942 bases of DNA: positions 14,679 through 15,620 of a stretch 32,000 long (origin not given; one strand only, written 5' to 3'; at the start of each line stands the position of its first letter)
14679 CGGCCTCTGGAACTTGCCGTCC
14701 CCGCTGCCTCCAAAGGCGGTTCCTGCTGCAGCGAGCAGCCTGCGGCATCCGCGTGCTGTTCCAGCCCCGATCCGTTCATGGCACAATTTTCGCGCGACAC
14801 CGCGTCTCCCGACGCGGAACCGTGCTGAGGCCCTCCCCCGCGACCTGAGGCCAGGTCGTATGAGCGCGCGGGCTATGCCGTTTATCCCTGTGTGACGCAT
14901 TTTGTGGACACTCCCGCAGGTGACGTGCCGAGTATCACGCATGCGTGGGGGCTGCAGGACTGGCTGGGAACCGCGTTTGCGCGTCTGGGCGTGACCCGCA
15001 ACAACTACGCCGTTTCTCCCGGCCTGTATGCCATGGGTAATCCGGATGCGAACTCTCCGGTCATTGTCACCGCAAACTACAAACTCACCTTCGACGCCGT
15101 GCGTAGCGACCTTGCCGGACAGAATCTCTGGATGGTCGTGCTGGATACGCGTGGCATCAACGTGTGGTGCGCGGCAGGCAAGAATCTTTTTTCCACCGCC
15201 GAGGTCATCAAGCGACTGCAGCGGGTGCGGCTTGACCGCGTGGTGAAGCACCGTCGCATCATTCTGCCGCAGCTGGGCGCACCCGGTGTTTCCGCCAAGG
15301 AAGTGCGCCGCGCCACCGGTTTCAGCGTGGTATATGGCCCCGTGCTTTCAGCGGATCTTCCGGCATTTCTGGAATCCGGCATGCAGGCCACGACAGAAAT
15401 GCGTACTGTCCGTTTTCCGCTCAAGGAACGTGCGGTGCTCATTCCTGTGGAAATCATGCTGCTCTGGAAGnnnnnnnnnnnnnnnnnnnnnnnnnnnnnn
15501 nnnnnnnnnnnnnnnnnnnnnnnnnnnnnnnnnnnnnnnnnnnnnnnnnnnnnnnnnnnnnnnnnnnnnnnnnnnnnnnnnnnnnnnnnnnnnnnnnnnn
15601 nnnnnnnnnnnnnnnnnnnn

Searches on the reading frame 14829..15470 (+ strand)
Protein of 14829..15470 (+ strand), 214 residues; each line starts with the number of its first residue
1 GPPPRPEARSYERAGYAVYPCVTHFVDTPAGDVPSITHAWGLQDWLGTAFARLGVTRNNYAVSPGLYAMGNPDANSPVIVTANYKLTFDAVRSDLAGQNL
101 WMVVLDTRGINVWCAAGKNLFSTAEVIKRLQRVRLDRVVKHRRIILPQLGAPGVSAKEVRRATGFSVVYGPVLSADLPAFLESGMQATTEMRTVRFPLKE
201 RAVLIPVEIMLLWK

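Call 16: find_homologous_proteins(query=window:14829-15470:+, max_evalue=1e-10)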
Query seq(214 aa) (214 aa): 7749 proteins with E <= 1e-10 among 8000 candidates; the best 120 are listed.
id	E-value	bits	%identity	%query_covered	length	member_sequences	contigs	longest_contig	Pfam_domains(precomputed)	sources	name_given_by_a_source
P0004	4.6e-121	420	98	90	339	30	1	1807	PF03599.23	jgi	jgi:hypothetical protein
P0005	1.7e-91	324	78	90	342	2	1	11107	PF03599.23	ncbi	-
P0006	1.7e-89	317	72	89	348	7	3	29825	PF03599.23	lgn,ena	-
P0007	8.1e-85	302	78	81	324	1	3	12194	PF03599.23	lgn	-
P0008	6.8e-74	266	61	95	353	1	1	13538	PF03599.23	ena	-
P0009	5.7e-73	263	59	100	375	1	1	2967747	PF03599.23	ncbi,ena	-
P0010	9.6e-73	262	64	88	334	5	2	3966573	PF03599.23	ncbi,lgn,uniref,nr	ncbi:CO dehydrogenase/acetyl-CoA synthase delta subunit [Pseudodesulfovibrio indicus]|uniref:CO dehy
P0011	4.3e-72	260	64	88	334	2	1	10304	PF03599.23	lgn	-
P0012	1.1e-71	259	56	95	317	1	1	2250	PF03599.23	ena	-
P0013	1.2e-71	259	56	93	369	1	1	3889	PF03599.23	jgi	jgi:hypothetical protein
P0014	1.4e-71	258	61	90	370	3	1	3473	PF03599.23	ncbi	-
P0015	9.6e-71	256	55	94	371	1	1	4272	PF03599.23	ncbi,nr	ncbi:MAG: hypothetical protein HQK55_13380 [Deltaproteobacteria bacterium]|nr:hypothetical protein [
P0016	9.8e-71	256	56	95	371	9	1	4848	PF03599.23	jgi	jgi:hypothetical protein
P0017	1.0e-70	256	52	100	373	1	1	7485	PF03599.23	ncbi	-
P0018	1.6e-70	255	56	95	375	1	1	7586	PF03599.23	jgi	jgi:hypothetical protein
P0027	1.2e-69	252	60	91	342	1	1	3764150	PF03599.23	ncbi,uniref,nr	ncbi:hypothetical protein PSDVSF_10930 [Pseudodesulfovibrio sediminis]|uniref:CO dehydrogenase/acety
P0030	1.7e-69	252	55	98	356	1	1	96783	PF03599.23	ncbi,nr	ncbi:MAG: mercury methylation corrinoid protein HgcA [Deferrisomatales bacterium]|nr:mercury methyla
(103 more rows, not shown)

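Call 30: find_encoding_contigs(protein=P0005, flank=3000, max_places=2)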
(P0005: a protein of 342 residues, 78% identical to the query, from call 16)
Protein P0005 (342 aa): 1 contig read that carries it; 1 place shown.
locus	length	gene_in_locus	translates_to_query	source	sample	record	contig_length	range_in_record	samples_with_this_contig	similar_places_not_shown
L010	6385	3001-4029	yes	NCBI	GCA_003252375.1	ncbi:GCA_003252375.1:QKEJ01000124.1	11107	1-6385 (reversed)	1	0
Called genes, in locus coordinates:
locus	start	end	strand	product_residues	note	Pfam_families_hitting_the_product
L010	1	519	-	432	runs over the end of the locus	PF22694:CtpB_N-like, PF00595:PDZ, PF13180:PDZ_2, PF17820:PDZ_6, PF03572:Peptidase_S41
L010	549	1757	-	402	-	PF01551:Peptidase_M23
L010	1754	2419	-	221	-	PF00730:HhH-GPD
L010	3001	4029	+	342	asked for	PF03599:CdhD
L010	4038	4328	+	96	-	PF13187:Fer4_9, PF13237:Fer4_10, PF00037:Fer4 (weak), PF14697:Fer4_21, PF12838:Fer4_7, PF12797:Fer4_2 (weak), PF12837:Fer4_6 (weak), PF00037:Fer4, +6 more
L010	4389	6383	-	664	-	?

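Call 31: find_encoding_contigs(protein=P0006, flank=3000, max_places=2)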
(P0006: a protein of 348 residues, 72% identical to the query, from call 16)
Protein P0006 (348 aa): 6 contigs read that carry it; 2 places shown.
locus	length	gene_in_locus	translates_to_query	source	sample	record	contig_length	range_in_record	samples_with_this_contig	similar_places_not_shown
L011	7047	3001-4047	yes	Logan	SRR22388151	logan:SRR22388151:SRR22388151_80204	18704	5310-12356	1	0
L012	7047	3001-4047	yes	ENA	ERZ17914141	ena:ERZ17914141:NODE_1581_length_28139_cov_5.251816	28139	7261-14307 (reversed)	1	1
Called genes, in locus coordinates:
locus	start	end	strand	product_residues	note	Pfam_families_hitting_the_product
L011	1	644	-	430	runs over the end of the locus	PF22694:CtpB_N-like, PF00595:PDZ, PF13180:PDZ_2, PF17820:PDZ_6, PF03572:Peptidase_S41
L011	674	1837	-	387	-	PF11932:DUF3450 (faint), PF01551:Peptidase_M23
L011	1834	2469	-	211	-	PF00730:HhH-GPD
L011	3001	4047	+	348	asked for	PF03599:CdhD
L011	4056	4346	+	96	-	PF14697:Fer4_21 (faint), PF13237:Fer4_10, PF00037:Fer4, PF12797:Fer4_2 (weak), PF12837:Fer4_6 (weak), PF12838:Fer4_7, PF13187:Fer4_9, PF00037:Fer4 (weak), +6 more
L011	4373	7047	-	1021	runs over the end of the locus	-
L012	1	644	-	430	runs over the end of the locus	PF22694:CtpB_N-like, PF00595:PDZ, PF13180:PDZ_2, PF17820:PDZ_6, PF03572:Peptidase_S41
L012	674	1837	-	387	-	PF11932:DUF3450 (weak), PF01551:Peptidase_M23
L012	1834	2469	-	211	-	PF00730:HhH-GPD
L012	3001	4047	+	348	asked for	PF03599:CdhD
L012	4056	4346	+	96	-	PF14697:Fer4_21 (faint), PF13237:Fer4_10, PF00037:Fer4, PF12797:Fer4_2 (weak), PF12837:Fer4_6 (weak), PF12838:Fer4_7, PF13187:Fer4_9, PF00037:Fer4 (weak), +6 more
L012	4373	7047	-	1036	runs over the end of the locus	-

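Call 32: find_encoding_contigs(protein=P0007, flank=3000, max_places=2)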
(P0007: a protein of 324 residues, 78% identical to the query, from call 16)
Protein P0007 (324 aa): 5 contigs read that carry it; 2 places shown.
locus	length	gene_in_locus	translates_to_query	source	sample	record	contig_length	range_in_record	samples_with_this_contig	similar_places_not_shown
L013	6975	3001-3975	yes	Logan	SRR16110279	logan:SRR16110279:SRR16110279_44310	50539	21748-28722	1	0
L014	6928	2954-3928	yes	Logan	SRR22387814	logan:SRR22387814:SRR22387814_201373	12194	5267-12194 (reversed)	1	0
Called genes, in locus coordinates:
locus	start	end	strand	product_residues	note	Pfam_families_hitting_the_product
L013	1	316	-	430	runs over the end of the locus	PF22694:CtpB_N-like, PF00595:PDZ, PF13180:PDZ_2 (weak), PF17820:PDZ_6, PF03572:Peptidase_S41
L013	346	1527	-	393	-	PF11932:DUF3450 (weak), PF01551:Peptidase_M23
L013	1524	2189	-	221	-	PF00730:HhH-GPD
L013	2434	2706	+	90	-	-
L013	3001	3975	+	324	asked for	PF03599:CdhD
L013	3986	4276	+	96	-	PF12838:Fer4_7 (weak), PF13237:Fer4_10, PF00037:Fer4 (weak), PF14697:Fer4_21 (weak), PF13187:Fer4_9, PF00037:Fer4 (weak), PF12837:Fer4_6 (weak), PF12838:Fer4_7 (weak), +6 more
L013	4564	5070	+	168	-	PF07291:MauE, PF07681:DoxX (weak)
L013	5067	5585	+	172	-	PF00581:Rhodanese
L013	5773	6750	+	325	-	PF08240:ADH_N, PF00107:ADH_zinc_N, PF13602:ADH_zinc_N_2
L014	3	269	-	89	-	?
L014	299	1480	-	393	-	PF11932:DUF3450 (weak), PF01551:Peptidase_M23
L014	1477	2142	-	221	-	PF00730:HhH-GPD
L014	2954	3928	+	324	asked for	PF03599:CdhD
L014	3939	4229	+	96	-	PF13484:Fer4_16 (faint), PF13534:Fer4_17 (faint), PF13237:Fer4_10, PF00037:Fer4 (weak), PF13187:Fer4_9, PF00037:Fer4 (weak), PF12837:Fer4_6 (weak), PF12838:Fer4_7 (weak), +4 more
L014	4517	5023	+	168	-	PF07291:MauE, PF07681:DoxX (weak)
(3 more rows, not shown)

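Call 44: find_encoding_contigs(protein=P0010, flank=1500, max_places=1)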
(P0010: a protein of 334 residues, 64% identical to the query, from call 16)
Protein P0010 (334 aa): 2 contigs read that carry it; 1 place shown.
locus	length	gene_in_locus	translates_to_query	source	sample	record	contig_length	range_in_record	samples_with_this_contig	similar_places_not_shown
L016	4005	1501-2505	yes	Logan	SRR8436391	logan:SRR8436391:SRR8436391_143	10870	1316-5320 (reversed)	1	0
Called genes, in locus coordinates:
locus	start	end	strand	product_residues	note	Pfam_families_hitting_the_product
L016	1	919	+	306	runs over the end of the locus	PF00892:EamA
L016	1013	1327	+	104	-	PF12802:MarR_2 (weak), PF12840:HTH_20, PF01022:HTH_5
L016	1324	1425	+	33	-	-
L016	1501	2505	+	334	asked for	PF03599:CdhD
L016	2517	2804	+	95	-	PF12838:Fer4_7 (weak), PF12797:Fer4_2 (weak), PF13237:Fer4_10, PF00037:Fer4, PF12837:Fer4_6 (weak), PF14697:Fer4_21, PF12838:Fer4_7, PF13187:Fer4_9, +8 more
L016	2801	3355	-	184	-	PF00857:Isochorismatase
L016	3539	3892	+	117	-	PF02635:DsrE (weak)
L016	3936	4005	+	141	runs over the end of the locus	PF00072:Response_reg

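Call 45: find_encoding_contigs(protein=P0027, flank=1500, max_places=1)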
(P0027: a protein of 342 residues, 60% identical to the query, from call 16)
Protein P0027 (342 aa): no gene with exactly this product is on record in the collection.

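Call 46: find_encoding_contigs(protein=P0030, flank=1500, max_places=1)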
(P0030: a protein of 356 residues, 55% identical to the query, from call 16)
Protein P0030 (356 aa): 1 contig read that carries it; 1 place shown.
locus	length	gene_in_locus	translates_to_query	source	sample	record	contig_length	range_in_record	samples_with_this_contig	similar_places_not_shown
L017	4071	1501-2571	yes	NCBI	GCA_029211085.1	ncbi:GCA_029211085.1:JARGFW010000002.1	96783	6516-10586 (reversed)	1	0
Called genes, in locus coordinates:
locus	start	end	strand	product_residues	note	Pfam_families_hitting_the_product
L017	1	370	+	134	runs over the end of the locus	PF01022:HTH_5, PF01047:MarR (weak), PF12802:MarR_2, PF12840:HTH_20, PF13412:HTH_24, PF25212:HVO_A0114 (faint)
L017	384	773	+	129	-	-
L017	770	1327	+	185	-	-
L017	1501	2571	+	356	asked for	PF03599:CdhD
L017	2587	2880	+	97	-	PF12838:Fer4_7 (weak), PF13484:Fer4_16 (faint), PF00037:Fer4, PF12797:Fer4_2 (weak), PF13237:Fer4_10, PF12837:Fer4_6, PF13187:Fer4_9, PF00037:Fer4, +6 more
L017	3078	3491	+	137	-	-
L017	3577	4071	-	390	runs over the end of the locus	PF02412:TSP_3 (faint), PF13442:Cytochrome_CBB3 (weak), PF00034:Cytochrom_C (faint)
